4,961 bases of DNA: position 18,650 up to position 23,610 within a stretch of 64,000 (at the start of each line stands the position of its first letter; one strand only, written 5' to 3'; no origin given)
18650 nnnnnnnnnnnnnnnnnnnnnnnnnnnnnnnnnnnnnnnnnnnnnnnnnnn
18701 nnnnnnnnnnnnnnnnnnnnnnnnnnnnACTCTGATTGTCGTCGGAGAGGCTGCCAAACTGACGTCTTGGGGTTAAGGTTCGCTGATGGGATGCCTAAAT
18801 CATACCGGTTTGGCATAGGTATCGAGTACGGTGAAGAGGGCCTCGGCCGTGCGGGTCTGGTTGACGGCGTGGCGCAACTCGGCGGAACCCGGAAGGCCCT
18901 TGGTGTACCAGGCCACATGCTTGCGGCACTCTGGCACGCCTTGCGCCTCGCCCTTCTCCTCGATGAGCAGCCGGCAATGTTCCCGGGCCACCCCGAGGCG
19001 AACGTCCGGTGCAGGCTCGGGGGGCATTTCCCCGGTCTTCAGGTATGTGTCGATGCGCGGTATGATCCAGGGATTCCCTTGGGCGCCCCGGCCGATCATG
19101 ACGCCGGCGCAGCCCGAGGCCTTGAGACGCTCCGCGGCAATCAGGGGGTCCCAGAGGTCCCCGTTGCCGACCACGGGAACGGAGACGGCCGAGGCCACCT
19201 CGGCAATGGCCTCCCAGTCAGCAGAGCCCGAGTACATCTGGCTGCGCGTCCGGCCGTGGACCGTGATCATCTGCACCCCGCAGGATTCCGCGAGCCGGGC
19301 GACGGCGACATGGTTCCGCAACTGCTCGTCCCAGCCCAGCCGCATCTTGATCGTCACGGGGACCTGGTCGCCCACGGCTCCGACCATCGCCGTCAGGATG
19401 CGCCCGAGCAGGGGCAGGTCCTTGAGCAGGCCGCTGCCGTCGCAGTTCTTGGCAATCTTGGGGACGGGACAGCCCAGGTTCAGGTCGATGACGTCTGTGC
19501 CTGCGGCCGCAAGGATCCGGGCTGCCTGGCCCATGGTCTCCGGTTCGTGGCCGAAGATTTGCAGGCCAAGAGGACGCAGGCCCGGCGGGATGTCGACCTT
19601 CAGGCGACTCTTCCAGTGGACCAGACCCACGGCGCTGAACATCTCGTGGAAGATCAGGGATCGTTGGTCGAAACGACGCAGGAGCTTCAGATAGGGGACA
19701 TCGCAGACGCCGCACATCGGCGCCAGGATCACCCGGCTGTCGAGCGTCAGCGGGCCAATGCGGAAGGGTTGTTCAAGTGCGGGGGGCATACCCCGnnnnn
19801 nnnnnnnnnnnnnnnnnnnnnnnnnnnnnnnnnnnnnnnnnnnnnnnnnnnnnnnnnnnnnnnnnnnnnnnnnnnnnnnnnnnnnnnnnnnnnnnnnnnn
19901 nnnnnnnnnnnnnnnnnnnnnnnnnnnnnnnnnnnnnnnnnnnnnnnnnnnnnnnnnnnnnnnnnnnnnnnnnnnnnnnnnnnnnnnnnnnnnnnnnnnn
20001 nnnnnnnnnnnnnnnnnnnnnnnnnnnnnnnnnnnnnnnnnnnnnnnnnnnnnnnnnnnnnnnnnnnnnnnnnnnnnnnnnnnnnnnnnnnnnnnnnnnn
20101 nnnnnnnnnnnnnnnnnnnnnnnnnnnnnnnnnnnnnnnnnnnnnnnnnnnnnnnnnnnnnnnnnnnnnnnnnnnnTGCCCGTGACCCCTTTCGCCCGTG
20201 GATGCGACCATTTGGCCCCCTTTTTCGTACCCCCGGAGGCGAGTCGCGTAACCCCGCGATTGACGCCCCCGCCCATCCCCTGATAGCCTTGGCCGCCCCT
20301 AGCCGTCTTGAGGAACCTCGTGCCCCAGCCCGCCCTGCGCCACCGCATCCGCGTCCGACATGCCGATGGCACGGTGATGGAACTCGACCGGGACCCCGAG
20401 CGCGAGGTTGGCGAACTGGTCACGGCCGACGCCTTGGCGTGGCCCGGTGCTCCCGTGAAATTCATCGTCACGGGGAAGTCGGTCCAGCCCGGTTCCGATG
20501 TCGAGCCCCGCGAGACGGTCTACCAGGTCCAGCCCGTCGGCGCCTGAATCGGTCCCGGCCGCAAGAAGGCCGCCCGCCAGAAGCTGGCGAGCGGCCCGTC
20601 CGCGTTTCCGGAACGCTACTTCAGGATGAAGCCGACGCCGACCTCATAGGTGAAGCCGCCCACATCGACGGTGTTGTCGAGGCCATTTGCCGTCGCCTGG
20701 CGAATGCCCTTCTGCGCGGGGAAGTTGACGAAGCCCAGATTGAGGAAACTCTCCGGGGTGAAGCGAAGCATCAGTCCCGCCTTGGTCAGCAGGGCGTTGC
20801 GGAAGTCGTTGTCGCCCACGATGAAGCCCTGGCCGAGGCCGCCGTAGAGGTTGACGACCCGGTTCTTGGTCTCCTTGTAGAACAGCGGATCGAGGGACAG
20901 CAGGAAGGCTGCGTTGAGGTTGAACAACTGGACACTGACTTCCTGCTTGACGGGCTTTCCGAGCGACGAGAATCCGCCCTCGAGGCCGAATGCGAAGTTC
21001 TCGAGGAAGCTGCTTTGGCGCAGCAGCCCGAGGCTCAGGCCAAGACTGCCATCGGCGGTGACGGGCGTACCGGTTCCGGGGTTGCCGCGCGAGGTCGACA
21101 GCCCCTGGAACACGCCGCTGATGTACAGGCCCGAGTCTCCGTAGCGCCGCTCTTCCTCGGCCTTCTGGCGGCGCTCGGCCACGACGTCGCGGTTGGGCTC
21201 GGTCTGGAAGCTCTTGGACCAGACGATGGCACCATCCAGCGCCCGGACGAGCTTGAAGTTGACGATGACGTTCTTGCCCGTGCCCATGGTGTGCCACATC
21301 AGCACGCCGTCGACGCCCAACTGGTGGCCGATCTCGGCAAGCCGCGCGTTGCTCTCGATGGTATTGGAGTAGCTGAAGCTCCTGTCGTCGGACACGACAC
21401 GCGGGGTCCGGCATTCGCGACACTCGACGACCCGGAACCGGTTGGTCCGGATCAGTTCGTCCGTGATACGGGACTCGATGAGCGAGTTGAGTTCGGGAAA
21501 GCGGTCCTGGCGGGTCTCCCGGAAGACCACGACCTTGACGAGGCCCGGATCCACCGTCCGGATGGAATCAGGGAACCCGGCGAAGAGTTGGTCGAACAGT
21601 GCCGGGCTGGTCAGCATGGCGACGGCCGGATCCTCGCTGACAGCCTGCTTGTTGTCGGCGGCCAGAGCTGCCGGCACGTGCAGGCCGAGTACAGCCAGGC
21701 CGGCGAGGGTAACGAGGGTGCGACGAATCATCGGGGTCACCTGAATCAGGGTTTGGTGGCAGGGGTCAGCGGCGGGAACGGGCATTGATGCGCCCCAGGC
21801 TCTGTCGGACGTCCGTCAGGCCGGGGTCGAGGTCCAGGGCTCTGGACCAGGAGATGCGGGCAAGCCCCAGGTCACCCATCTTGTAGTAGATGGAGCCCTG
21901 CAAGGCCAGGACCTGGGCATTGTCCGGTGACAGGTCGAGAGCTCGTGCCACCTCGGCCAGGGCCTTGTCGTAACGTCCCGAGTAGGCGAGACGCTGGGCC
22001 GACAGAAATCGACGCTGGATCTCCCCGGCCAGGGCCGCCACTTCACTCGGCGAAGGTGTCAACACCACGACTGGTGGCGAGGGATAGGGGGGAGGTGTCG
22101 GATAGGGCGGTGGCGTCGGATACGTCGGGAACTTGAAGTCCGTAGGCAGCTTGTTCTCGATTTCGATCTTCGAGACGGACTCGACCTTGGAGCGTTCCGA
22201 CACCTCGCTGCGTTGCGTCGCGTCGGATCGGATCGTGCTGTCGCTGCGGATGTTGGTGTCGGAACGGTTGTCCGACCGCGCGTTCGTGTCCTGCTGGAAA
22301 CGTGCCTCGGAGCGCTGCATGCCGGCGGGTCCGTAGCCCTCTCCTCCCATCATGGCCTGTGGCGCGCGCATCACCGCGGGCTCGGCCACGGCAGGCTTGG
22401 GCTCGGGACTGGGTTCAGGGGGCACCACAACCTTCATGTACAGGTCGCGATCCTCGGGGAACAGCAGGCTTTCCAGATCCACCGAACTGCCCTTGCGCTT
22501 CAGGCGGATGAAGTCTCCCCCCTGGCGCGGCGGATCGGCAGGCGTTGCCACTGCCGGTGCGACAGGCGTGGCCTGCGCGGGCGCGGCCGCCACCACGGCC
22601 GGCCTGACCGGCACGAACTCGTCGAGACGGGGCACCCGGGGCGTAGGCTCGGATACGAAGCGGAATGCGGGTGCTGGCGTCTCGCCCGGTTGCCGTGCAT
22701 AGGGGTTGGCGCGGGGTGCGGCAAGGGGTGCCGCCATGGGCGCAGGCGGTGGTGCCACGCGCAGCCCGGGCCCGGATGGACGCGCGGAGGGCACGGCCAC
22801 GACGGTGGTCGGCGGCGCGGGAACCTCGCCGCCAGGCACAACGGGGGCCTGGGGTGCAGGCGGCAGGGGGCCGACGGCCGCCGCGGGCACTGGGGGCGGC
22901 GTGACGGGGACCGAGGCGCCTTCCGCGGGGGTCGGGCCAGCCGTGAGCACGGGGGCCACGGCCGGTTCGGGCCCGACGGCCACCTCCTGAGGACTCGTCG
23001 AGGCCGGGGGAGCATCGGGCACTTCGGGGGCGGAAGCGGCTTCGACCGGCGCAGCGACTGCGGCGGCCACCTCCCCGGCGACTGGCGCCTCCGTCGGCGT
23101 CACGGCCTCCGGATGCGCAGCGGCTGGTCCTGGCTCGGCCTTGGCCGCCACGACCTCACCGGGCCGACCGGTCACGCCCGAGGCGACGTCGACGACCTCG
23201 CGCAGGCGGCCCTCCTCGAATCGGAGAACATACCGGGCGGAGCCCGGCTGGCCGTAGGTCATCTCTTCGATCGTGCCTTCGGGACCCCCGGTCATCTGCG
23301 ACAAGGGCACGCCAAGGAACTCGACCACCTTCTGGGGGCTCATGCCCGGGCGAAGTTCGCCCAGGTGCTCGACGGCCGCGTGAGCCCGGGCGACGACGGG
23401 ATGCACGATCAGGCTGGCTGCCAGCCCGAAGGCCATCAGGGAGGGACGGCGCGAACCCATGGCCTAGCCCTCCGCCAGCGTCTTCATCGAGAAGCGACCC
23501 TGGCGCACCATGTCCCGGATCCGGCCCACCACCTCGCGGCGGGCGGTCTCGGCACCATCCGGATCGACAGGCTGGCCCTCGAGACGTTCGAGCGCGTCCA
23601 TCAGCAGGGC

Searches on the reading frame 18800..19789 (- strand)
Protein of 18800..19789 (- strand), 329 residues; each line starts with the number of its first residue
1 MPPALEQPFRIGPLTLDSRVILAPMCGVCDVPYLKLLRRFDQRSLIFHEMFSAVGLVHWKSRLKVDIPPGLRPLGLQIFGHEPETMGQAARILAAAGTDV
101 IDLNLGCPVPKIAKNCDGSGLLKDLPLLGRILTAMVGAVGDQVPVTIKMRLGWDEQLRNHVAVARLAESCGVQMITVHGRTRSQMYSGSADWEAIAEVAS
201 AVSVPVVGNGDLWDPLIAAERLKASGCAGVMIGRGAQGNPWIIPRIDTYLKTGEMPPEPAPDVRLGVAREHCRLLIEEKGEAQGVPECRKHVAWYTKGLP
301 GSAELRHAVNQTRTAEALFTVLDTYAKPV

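Call 6: search_protein_families(library=pfam, proteins=[window:18800-19789:-], max_evalue=0.01)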
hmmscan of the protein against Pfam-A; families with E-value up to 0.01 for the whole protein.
window:18800-19789:- (329 aa): 1 family
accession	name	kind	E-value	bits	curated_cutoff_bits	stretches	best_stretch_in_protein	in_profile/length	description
PF01207.24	Dus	-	5e-84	282.5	20.4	1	21-317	1-297/311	Dihydrouridine synthase (Dus)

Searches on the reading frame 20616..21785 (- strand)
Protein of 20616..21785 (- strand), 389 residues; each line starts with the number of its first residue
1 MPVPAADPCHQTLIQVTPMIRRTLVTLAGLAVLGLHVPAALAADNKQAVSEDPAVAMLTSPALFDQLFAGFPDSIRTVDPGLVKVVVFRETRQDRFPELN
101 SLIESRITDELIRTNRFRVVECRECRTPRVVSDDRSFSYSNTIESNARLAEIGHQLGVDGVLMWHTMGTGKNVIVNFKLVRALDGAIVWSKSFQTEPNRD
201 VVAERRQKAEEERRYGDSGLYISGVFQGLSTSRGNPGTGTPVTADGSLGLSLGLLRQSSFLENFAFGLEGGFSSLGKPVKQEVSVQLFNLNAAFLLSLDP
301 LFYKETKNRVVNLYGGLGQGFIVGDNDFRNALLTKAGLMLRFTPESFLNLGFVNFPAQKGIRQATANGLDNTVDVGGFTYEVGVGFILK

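Call 6: search_protein_families(library=pfam, proteins=[window:20616-21785:-], max_evalue=0.01)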
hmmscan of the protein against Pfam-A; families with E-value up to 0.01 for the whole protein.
window:20616-21785:- (389 aa): 0 families

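Call 76: search_solved_structures(query=A6, max_evalue=10, show_alignments=1)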
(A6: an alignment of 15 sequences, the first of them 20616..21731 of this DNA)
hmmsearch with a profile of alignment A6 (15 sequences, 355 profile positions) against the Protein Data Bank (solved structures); distinct sequences matched with E-value up to 10: 2.
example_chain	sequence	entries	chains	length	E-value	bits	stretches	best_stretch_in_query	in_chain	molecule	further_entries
5u1a_A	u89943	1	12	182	0.21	13.7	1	184-228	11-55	Ferritin,MtrE protein chimera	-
4gdz_A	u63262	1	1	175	0.64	12.1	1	290-351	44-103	Uncharacterized protein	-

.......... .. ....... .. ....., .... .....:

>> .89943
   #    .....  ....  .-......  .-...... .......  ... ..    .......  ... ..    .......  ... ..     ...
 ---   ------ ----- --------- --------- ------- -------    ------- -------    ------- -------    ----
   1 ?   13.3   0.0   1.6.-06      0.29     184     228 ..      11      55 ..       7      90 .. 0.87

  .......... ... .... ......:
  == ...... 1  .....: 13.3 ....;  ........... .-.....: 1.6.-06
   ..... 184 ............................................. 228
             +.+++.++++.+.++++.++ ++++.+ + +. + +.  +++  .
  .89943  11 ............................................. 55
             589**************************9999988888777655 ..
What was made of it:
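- Tried and rejected: PDB sequence-profile search for X (call 76).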

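Call 77: find_homologous_proteins(query=A6, max_evalue=0.00001)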
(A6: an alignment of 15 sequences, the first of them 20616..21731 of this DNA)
Query A6 (15 sequences) (371 aa, profile of the alignment): 16 proteins with E <= 0.00001 among 8000 candidates.
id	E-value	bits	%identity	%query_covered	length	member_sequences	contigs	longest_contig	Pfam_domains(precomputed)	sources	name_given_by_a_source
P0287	2.1e-115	404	23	27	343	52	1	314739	-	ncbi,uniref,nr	ncbi:hypothetical protein GNP44_00780 [Aliivibrio fischeri]|uniref:hypothetical protein n=1 Tax=Alii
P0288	8.1e-114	398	20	72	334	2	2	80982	-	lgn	-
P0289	2.5e-111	390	83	91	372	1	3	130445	-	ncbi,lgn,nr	ncbi:MAG: hypothetical protein VKO21_00345 [Candidatus Sericytochromatia bacterium]|nr:hypothetical 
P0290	1.0e-110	388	60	95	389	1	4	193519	-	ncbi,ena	-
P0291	1.2e-109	385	61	91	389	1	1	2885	-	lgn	-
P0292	2.6e-107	377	92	100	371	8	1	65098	-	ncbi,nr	ncbi:MAG: hypothetical protein VKO64_02755 [Candidatus Sericytochromatia bacterium]|nr:hypothetical 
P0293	3.2e-107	377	61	98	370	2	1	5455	-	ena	-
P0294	3.3e-107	377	59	97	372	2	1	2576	-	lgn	-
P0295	8.8e-107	375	21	63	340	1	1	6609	-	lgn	-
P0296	1.5e-106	374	61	94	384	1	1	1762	-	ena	-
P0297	2.1e-101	358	23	32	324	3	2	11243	-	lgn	-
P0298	1.0e-98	349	58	95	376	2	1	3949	-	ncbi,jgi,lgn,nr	ncbi:MAG: hypothetical protein FJZ01_27105 [Candidatus Sericytochromatia bacterium]|nr:hypothetical 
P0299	1.4e-90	322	57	90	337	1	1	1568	-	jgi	jgi:TolB-like protein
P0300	3.0e-90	321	55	90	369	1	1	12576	-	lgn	-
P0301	1.6e-81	292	49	91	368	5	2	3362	-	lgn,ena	-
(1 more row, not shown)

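Call 86: predict_structure(alignment_id=A7)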
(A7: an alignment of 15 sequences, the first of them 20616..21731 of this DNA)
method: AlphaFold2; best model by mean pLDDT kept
length: 371 residues; sequences in the alignment: 15
mean_pLDDT: 73.6   pTM: 0.45
mean pLDDT of the five models: 73.6, 69.4, 68.6, 63.3, 61.4
residues with pLDDT >= 90: 53; 70-90: 193; 50-70: 75; < 50: 50
segments of 3 or more residues with pLDDT < 50: 1-32, 110-115, 118-123, 283-288
pLDDT, mean of each block of 10 residues (from residue 1): 43 37 32 60 72 80 82 71 83 81 63 44 59 83 83 77 86 73 62 65 88 73 79 88 83 84 79 89 50 86 84 92 83 91 70 80 89 68
secondary structure, 60 per line:
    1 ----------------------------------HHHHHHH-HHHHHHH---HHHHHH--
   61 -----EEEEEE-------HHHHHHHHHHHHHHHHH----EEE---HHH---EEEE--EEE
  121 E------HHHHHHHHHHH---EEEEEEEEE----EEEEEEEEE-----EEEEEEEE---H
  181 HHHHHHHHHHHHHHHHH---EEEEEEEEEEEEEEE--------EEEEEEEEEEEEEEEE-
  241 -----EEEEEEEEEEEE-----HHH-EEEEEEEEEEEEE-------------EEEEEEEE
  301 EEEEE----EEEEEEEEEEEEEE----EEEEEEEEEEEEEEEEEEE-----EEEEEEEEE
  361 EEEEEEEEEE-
elements in order: H35-41 H43-49 H53-58 E66-71 H79-95 E100-102 E112-115 E118-121 H128-138 E142-150 E155-163 E169-176 H180-197 E201-215 E224-239 E246-257 E267-279 E293-305 E310-323 E328-346 E352-370
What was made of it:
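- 20616..21731 (-): Module partner X (371 aa counted from the likely start MIRRTL): signal peptide, TolB-N/LpoB/FlgO-like periplasmic domain, and an 8-stranded outer-membrane beta-barrel. AF2 model (call 86).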

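Call 89: fold_search(model_id=the predicted structure, library=pdb)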
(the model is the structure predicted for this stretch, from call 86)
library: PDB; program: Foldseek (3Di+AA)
matches with E <= 10: 1007; with E <= 0.001: 40
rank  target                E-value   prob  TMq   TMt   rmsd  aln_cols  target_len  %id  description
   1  9a2m_MODEL_1_A        2.0e-07  1.00  0.26  0.27   7.6       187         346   16  Model of E. coli OmpA by in-cell photo-crosslinking MS and deep learning (released 2023-02-24)
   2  9fzc_A                2.3e-07  1.00  0.28  0.52   6.8       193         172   16  Structure of OmpA-short in complex with nanobody Nb01 (released 2024-07-17)
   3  9fzd_A                8.1e-07  1.00  0.26  0.48   7.8       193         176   18  Structure of OmpA-long in complex with nanobody Nb39 (released 2024-07-17)
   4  2w8b_A                2.5e-06  1.00  0.20  0.19  27.3       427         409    9  Crystal structure of processed TolB in complex with Pal (released 2009-02-17)
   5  3qra                  3.3e-06  1.00  0.26  0.55   7.4       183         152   15  The crystal structure of Ail, the attachment invasion locus protein of Yersinia pestis (released 2011-11-23)
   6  1bxw                  3.5e-06  1.00  0.26  0.47   8.4       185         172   14  OUTER MEMBRANE PROTEIN A (OMPA) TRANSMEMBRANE DOMAIN (released 1998-10-14)
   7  2hqs_A                4.1e-06  0.99  0.20  0.18  26.3       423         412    9  Crystal structure of TolB/Pal complex (released 2007-04-03)
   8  1p4t                  5.7e-06  1.00  0.25  0.50   7.5       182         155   16  Crystal structure of Neisserial surface protein A (NspA) (released 2003-07-22)
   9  3qrc_B                5.7e-06  1.00  0.24  0.48   8.4       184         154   17  The crystal structure of Ail, the attachment invasion locus protein of Yersinia pestis, in complex with the heparin an (released 2011-11-23)
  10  3qrc_A                6.1e-06  1.00  0.24  0.49   8.4       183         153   17  The crystal structure of Ail, the attachment invasion locus protein of Yersinia pestis, in complex with the heparin an (released 2011-11-23)
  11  7mx5_B                6.4e-06  0.99  0.20  0.19  27.8       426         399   10  Crystal structure of TolB from Acinetobacter baumannii (released 2021-05-26)
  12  4r40_A                9.4e-06  0.99  0.21  0.19  26.1       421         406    9  Crystal Structure of TolB/Pal complex from Yersinia pestis. (released 2014-09-03)
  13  2hqs_B                1.6e-05  0.98  0.20  0.18  26.5       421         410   10  Crystal structure of TolB/Pal complex (released 2007-04-03)
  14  2x27                  1.9e-05  1.00  0.24  0.38   8.9       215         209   14  Crystal structure of the outer membrane protein OprG from Pseudomonas aeruginosa (released 2010-12-15)
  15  2n2l_MODEL_1_A        2.1e-05  1.00  0.25  0.51   7.2       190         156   16  NMR structure of yersinia pestis ail (attachment invasion locus) in decylphosphocholine micelles calculated wi (released 2015-07-22)
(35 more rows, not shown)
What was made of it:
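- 20616..21731 (-): Foldseek hits: OmpA TM domain 2e-7, Ail, OmpX, and LpoB with TMt 0.66 (call 89).
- Closest known: Other 5:2 ion-driven envelope machines. Same: The N-domain of X has the TolB-N/LpoB fold (call 89).
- X is a TolB-N/LpoB-like domain plus an OmpA-like barrel (calls 86, 89).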

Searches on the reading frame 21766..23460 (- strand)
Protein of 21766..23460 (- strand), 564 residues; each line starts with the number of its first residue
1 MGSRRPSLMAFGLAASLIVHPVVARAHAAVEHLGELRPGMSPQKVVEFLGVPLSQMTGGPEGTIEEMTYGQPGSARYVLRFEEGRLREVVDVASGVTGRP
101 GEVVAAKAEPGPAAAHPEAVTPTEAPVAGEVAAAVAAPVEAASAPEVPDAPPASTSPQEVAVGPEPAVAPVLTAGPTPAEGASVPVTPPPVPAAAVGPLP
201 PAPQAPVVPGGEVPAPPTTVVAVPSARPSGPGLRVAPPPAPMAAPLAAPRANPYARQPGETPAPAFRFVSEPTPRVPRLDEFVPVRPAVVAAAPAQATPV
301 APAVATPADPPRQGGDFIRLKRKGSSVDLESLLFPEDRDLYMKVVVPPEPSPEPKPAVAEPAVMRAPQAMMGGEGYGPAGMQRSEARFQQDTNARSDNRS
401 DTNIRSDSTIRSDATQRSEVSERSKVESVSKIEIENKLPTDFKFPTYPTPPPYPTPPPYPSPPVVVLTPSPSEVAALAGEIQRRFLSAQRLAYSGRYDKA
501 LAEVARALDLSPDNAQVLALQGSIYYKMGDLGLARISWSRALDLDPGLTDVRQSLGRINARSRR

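Call 6: search_protein_families(library=pfam, proteins=[window:21766-23460:-], max_evalue=0.01)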
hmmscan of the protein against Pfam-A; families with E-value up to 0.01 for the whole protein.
window:21766-23460:- (564 aa): 9 families
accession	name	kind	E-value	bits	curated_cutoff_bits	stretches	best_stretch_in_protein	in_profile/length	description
PF07719.23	TPR_2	-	2.3e-09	37.1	27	1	515-547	1-33/34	Tetratricopeptide repeat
PF13414.12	TPR_11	-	2.6e-07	30.6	26.8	1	491-529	4-42/42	TPR repeat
PF13432.12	TPR_16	-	2.3e-06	28.4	32.7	1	488-547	4-63/65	Tetratricopeptide repeat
PF13428.12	TPR_14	-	2.7e-05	24.8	23.5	0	487-521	7-41/44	Tetratricopeptide repeat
PF00515.34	TPR_1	-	4.6e-05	23.5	27.8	0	515-546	1-32/34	Tetratricopeptide repeat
PF13181.12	TPR_8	-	0.0003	21.2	25.7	0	515-546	1-32/34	Tetratricopeptide repeat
PF14559.12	TPR_19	-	0.00056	20.6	25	1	494-535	4-45/68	Tetratricopeptide repeat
PF13371.12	TPR_9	-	0.00068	20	35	1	492-553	6-67/73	Tetratricopeptide repeat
PF14853.12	Fis1_TPR_C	-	0.0045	17.6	25.3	1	495-528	15-48/53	Fis1 C-terminal tetratricopeptide repeat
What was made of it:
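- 21766..23460 (-): Module partner: secreted Pro/Ala-rich protein with C-terminal TPR repeats (564 aa). Its ATG lies 3 nt after the fusion gene's stop codon. Pfam TPR (call 6).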
